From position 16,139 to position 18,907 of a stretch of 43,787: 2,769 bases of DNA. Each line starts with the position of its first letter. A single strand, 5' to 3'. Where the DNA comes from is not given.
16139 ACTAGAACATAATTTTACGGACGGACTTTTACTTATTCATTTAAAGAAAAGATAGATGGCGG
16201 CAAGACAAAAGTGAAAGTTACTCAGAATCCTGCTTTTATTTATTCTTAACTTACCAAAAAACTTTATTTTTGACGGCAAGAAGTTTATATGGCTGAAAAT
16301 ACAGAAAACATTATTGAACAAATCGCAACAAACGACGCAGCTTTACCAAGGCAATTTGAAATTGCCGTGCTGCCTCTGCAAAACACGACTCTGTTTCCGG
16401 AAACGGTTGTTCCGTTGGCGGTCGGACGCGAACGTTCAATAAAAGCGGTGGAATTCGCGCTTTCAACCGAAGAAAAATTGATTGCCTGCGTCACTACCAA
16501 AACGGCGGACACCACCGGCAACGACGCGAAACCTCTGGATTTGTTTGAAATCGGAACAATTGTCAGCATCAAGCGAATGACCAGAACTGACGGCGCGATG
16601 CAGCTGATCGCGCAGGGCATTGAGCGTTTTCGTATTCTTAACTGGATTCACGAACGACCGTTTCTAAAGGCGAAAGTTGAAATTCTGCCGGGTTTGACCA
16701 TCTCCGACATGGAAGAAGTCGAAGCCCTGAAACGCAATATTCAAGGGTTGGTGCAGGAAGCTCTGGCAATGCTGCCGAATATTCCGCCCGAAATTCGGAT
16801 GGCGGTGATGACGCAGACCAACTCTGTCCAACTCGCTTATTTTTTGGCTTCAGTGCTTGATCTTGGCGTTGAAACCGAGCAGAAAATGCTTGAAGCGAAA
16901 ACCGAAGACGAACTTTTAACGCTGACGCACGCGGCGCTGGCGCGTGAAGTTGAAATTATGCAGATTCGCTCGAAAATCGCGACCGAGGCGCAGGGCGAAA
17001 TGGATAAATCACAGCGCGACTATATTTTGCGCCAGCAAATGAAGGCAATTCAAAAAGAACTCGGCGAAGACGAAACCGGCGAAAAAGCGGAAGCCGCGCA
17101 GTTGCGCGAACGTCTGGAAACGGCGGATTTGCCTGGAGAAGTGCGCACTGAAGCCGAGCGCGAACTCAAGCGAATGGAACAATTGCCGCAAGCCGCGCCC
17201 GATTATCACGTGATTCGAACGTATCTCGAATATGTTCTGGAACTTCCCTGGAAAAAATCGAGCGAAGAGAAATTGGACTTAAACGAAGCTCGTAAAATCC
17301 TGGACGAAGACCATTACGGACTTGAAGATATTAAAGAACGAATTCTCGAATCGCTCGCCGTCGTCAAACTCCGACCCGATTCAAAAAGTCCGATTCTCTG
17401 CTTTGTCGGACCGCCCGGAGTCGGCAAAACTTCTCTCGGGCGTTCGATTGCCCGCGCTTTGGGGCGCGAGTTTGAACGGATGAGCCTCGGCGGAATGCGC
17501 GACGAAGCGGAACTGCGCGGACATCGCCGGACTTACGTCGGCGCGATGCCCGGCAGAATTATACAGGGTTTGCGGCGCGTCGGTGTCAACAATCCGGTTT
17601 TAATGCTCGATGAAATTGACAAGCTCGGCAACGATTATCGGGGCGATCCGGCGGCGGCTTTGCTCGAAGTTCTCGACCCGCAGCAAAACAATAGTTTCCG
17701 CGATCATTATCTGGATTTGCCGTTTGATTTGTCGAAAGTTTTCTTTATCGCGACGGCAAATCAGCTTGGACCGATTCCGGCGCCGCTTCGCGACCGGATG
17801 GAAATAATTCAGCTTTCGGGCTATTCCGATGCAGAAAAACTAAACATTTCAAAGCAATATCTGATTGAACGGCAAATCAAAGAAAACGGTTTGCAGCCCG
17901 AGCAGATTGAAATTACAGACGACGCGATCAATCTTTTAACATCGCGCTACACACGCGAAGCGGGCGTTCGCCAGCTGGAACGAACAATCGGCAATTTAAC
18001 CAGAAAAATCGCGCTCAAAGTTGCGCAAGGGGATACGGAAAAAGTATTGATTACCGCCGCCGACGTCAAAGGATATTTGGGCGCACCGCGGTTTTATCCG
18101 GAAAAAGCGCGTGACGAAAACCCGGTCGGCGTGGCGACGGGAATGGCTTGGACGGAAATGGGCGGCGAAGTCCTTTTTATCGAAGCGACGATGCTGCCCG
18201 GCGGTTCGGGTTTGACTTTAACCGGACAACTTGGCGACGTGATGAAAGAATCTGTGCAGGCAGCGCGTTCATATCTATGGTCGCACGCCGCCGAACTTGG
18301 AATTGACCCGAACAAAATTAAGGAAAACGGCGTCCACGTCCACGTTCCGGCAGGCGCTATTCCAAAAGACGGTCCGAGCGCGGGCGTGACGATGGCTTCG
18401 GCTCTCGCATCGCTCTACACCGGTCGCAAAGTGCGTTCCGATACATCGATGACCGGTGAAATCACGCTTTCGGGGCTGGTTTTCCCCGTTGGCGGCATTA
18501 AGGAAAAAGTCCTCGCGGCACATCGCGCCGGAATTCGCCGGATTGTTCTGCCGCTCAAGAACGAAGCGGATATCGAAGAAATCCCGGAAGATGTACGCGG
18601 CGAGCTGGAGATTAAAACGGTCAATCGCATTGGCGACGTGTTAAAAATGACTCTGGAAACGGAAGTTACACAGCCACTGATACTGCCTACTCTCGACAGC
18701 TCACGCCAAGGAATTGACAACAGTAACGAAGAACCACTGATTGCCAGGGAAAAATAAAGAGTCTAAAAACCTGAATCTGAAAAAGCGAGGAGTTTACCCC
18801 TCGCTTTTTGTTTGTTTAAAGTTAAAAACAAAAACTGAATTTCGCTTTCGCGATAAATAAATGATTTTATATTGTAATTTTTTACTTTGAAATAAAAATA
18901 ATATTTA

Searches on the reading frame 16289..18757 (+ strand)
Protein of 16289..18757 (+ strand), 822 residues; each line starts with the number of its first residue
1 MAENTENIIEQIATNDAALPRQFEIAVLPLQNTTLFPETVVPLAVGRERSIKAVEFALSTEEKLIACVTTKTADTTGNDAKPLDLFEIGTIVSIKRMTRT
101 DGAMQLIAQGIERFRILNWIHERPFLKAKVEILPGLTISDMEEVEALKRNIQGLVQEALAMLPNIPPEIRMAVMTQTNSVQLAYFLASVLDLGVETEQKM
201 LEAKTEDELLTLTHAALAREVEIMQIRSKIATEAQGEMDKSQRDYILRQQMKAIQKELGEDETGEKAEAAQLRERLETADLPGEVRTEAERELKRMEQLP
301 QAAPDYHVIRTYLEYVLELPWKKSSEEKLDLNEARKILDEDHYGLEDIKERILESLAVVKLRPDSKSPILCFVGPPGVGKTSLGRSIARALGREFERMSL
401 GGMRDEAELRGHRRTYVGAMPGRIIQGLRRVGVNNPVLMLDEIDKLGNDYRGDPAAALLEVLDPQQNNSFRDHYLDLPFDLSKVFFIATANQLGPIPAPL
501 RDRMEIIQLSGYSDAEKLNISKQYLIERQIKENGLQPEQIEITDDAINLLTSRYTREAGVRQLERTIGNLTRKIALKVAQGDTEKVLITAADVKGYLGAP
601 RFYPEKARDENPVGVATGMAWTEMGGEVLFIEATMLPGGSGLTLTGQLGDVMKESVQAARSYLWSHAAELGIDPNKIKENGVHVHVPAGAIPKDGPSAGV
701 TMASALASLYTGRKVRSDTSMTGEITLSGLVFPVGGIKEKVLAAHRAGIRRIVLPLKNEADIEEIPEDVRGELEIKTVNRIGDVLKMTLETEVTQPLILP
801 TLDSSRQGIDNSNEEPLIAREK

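Call 52: search_protein_families(library=pfam, proteins=[window:16289-18757:+], max_evalue=0.00001)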
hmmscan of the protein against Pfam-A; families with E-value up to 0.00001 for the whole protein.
window:16289-18757:+ (822 aa): 6 families
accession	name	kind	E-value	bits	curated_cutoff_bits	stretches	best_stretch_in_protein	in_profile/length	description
PF05362.19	Lon_C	-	1.5e-85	286.4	21.1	1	588-790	2-204/205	Lon protease (S16) C-terminal proteolytic domain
PF02190.22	LON_substr_bdg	-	9.8e-38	130.5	28.7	1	25-214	2-195/200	ATP-dependent protease La (LON) substrate-binding domain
PF00004.35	AAA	-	3.9e-25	89.3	21.2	1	370-509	1-128/131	ATPase family associated with various cellular activities (AAA)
PF22667.2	Lon_lid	-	8.4e-21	73.8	27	1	531-585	1-56/57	Lon protease AAA+ ATPase lid domain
PF07728.20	AAA_5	-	1.2e-08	35.5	22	1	370-504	2-139/139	AAA domain (dynein-related subfamily)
PF13541.12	ChlI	-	4.6e-07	30.2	27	1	631-758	1-121/121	Subunit ChlI of Mg-chelatase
